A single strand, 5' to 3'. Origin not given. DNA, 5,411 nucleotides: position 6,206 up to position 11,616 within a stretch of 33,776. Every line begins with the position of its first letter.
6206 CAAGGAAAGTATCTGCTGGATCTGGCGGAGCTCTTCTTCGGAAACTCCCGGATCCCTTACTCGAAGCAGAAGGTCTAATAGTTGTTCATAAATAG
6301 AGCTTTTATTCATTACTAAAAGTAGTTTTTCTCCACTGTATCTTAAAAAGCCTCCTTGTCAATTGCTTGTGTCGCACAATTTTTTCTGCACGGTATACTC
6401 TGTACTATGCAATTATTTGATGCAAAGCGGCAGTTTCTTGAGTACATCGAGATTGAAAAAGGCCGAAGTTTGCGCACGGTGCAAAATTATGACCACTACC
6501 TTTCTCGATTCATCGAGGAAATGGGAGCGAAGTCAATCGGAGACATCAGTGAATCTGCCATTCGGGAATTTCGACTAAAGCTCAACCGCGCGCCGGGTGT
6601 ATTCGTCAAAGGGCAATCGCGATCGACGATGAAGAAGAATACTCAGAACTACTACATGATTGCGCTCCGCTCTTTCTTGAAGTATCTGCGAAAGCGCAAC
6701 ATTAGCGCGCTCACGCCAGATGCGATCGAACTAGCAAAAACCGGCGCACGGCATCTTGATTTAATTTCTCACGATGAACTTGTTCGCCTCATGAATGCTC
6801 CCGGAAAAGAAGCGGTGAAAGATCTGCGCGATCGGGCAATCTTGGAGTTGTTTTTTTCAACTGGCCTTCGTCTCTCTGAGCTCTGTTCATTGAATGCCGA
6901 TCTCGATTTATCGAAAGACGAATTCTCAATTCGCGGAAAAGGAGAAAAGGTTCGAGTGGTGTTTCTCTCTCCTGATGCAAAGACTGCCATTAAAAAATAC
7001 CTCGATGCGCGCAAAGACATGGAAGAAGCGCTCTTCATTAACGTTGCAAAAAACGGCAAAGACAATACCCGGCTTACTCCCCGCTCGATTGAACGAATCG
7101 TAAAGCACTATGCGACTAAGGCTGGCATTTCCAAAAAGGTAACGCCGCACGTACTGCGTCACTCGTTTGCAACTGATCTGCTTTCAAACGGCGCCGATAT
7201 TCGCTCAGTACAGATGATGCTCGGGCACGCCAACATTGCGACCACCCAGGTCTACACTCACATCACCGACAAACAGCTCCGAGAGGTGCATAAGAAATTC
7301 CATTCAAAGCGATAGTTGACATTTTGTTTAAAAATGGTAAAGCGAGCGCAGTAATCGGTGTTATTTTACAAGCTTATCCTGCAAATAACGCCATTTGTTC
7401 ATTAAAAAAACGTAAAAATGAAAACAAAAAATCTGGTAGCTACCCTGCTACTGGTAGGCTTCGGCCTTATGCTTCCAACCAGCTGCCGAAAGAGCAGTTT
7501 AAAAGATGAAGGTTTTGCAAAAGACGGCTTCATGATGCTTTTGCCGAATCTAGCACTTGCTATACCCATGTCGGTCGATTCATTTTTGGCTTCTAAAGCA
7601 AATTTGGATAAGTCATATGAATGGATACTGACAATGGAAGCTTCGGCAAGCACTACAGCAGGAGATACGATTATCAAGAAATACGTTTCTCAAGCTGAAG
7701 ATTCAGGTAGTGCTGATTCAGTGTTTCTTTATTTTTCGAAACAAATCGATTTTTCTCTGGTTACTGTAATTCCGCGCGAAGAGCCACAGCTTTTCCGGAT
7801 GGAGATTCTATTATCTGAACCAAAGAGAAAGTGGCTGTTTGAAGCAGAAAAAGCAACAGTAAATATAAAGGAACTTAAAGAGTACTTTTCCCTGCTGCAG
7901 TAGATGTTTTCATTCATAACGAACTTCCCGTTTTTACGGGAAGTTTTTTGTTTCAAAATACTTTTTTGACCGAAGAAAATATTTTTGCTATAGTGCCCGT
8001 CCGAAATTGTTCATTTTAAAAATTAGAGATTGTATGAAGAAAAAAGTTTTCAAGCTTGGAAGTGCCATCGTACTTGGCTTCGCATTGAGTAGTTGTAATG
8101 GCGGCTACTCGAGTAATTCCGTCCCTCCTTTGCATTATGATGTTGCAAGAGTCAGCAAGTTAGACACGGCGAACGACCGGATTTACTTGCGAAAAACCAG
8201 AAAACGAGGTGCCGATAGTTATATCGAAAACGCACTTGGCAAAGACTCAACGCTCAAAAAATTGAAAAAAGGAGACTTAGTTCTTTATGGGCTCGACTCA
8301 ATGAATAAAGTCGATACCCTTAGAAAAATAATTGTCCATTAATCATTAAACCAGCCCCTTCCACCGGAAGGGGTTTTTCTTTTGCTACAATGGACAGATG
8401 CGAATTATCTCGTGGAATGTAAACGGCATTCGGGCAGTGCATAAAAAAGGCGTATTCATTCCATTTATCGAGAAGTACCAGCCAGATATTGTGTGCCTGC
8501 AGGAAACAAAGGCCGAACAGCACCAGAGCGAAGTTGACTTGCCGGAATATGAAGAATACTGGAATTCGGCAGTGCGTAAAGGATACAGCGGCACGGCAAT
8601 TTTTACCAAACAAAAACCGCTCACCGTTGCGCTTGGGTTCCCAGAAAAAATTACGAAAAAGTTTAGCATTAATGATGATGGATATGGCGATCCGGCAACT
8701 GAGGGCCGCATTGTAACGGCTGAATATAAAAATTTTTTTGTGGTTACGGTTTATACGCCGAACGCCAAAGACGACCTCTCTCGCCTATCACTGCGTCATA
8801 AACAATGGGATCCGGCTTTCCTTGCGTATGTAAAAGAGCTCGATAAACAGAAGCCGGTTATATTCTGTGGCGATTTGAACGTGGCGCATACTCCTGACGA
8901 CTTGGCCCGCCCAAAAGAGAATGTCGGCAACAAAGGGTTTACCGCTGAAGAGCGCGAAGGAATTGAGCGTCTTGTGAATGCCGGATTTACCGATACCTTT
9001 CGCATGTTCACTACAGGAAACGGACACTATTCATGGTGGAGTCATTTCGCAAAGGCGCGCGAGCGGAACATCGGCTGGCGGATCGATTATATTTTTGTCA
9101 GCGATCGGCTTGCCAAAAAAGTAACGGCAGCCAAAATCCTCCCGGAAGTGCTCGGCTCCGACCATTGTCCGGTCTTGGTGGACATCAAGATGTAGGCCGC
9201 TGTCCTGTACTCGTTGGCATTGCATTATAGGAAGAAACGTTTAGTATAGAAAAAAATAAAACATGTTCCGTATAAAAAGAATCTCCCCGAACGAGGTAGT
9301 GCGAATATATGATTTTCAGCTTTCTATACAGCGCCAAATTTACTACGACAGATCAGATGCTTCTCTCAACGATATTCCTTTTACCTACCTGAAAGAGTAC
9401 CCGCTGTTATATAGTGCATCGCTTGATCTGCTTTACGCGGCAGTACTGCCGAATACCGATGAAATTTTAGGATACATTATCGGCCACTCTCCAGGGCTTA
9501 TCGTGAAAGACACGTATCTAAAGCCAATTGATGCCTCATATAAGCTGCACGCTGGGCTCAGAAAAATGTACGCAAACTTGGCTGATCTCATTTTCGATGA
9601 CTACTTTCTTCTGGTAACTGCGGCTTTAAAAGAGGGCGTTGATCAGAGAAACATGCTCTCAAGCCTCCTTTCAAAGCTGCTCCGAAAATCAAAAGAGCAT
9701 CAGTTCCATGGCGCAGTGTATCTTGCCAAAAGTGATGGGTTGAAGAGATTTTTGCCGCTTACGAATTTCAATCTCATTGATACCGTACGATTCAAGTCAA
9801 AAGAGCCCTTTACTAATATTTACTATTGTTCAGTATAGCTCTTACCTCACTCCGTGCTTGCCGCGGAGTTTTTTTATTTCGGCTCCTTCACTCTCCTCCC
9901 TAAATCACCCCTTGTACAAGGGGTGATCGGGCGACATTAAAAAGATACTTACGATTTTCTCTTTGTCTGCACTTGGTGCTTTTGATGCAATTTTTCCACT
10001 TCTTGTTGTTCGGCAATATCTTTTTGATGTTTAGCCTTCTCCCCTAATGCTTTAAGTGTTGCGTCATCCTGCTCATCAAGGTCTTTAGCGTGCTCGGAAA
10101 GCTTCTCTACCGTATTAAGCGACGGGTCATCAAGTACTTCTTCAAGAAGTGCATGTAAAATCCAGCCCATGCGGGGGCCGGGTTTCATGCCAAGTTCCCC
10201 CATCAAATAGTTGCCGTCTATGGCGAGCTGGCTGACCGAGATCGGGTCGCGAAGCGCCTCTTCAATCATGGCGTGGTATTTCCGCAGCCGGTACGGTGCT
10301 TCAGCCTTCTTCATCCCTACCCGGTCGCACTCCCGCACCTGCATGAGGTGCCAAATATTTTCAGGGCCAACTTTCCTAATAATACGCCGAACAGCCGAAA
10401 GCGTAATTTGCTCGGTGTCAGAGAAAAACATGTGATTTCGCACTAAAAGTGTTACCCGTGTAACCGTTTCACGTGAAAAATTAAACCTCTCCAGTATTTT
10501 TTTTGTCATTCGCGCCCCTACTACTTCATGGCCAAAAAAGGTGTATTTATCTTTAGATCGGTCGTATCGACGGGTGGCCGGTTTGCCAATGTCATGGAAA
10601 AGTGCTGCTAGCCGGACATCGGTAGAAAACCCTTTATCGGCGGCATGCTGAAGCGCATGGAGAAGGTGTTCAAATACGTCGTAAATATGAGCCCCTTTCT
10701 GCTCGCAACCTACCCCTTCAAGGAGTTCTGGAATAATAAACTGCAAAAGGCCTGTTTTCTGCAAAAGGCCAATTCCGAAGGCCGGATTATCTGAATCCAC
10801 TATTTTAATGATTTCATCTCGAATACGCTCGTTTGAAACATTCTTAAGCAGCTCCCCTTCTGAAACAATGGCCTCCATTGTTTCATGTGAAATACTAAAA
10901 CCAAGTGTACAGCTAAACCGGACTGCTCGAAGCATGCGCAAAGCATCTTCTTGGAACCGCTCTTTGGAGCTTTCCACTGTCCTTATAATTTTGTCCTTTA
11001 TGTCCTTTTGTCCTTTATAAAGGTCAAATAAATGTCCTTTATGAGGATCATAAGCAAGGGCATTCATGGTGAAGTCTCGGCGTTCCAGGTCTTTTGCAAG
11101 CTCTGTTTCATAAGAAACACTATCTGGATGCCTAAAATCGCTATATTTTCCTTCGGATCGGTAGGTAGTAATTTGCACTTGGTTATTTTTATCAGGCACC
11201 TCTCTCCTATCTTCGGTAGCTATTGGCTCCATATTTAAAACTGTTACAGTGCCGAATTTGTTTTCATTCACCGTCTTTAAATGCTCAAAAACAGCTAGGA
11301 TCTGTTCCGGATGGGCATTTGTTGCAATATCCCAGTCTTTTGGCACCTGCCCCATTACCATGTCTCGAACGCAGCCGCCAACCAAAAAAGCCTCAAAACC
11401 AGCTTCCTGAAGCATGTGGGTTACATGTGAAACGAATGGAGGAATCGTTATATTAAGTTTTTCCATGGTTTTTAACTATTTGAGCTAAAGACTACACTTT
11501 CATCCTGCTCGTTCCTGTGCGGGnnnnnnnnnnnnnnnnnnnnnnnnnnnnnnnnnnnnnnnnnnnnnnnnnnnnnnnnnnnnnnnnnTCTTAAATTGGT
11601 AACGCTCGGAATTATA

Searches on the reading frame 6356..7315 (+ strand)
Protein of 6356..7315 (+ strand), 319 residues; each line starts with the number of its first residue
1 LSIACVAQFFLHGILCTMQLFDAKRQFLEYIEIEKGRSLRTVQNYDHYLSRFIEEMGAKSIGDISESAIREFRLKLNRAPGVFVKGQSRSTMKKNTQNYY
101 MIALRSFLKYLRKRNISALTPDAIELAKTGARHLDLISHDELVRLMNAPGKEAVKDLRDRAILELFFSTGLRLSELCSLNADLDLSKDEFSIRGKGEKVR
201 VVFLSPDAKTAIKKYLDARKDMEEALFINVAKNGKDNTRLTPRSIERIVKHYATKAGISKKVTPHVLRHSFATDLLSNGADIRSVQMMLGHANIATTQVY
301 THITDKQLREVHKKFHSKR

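Call 31: search_protein_families(library=pfam, proteins=[window:6356-7315:+], max_evalue=0.001)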
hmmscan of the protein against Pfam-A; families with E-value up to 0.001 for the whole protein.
window:6356-7315:+ (319 aa): 3 families
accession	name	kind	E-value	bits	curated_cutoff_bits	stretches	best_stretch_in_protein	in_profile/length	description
PF00589.27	Phage_integrase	-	3.7e-44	151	27.1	1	137-306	3-171/172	Phage integrase family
PF02899.23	Phage_int_SAM_1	-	3.3e-11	43.7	22.3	1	26-114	3-82/83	Phage integrase, N-terminal SAM-like domain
PF13495.12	Phage_int_SAM_4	-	9.3e-11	42.4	27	1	26-85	4-62/85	Phage integrase, N-terminal SAM-like domain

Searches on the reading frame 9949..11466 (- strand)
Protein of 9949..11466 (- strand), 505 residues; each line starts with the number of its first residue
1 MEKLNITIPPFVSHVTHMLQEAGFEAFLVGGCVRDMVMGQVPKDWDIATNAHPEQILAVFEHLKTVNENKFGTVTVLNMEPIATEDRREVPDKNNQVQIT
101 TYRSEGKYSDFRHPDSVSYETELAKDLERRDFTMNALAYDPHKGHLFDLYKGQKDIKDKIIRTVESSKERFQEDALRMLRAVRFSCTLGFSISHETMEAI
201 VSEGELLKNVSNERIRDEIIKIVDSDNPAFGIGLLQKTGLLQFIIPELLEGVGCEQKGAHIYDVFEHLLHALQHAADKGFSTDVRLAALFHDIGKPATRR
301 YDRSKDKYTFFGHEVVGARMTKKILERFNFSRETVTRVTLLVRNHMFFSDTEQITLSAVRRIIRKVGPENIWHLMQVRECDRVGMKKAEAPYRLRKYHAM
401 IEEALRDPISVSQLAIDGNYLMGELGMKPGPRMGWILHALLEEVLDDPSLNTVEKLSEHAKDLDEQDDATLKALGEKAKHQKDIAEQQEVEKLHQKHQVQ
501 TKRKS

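Call 31: search_protein_families(library=pfam, proteins=[window:9949-11466:-], max_evalue=0.001)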
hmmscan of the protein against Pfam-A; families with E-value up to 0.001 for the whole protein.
window:9949-11466:- (505 aa): 4 families
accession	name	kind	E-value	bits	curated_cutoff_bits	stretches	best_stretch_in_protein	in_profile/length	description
PF01743.26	PolyA_pol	-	3.7e-36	124.7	23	1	26-162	1-126/126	Poly A polymerase head domain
PF12627.12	PolyA_pol_RNAbd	-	7.6e-18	64.5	22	1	189-248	1-60/64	Probable RNA and SrmB- binding site of polymerase A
PF01966.28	HD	-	5.4e-12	46.5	22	1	264-358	1-104/116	HD domain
PF13735.12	tRNA_NucTran2_2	-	5.4e-08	33.4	27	1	321-458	24-147/149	tRNA nucleotidyltransferase domain 2 putative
